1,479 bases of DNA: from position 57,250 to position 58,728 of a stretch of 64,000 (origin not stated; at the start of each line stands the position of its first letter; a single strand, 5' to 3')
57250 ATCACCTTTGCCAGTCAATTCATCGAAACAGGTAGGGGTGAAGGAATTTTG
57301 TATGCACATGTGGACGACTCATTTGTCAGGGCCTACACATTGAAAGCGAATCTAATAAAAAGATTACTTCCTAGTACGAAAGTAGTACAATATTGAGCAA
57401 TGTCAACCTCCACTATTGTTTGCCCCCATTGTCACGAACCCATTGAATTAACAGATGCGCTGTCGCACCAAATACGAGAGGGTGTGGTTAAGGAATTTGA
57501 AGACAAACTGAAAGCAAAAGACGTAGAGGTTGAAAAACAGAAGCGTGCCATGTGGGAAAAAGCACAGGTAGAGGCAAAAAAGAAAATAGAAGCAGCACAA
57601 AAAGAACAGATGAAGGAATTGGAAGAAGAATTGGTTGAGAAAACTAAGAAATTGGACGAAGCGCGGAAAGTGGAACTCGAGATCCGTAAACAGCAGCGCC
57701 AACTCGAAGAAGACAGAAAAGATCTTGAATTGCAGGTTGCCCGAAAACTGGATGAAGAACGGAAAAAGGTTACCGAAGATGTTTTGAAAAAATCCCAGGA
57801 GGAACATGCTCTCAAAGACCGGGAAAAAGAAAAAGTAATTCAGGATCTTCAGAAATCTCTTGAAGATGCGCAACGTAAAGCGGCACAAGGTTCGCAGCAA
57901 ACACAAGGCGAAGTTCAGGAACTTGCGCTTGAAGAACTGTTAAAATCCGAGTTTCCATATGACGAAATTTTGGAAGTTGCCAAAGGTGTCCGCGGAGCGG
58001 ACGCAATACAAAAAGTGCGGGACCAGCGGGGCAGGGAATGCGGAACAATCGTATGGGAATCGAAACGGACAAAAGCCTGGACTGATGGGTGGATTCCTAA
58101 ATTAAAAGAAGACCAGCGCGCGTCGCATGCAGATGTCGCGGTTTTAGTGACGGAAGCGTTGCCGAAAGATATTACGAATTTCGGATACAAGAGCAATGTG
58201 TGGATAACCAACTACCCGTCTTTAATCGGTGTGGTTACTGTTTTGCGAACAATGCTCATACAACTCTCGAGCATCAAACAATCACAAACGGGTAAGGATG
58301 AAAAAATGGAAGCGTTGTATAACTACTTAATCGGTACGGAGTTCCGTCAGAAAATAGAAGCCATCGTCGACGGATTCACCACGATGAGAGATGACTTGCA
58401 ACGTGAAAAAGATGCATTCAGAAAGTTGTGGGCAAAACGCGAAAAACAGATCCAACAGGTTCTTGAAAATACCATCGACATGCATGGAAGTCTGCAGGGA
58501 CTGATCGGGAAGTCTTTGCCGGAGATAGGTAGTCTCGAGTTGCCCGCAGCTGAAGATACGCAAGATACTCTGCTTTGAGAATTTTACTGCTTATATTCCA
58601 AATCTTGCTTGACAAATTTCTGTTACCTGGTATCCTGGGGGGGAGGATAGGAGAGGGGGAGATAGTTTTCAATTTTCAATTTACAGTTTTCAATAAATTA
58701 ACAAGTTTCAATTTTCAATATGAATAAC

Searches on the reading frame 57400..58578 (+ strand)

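Call 7: search_protein_families(library=pfam, proteins=[window:57400-58578:+], max_evalue=0.01)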
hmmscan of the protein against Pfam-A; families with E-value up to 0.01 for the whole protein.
window:57400-58578:+ (392 aa): 2 families
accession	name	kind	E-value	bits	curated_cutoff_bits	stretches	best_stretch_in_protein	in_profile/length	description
PF09903.14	DUF2130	-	1.8e-71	240.9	26.7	1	138-382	3-253/255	Uncharacterized protein conserved in bacteria (DUF2130)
PF09526.16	DUF2387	-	0.0039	17.6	25.9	1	7-61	10-66/72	Probable metal-binding protein (DUF2387)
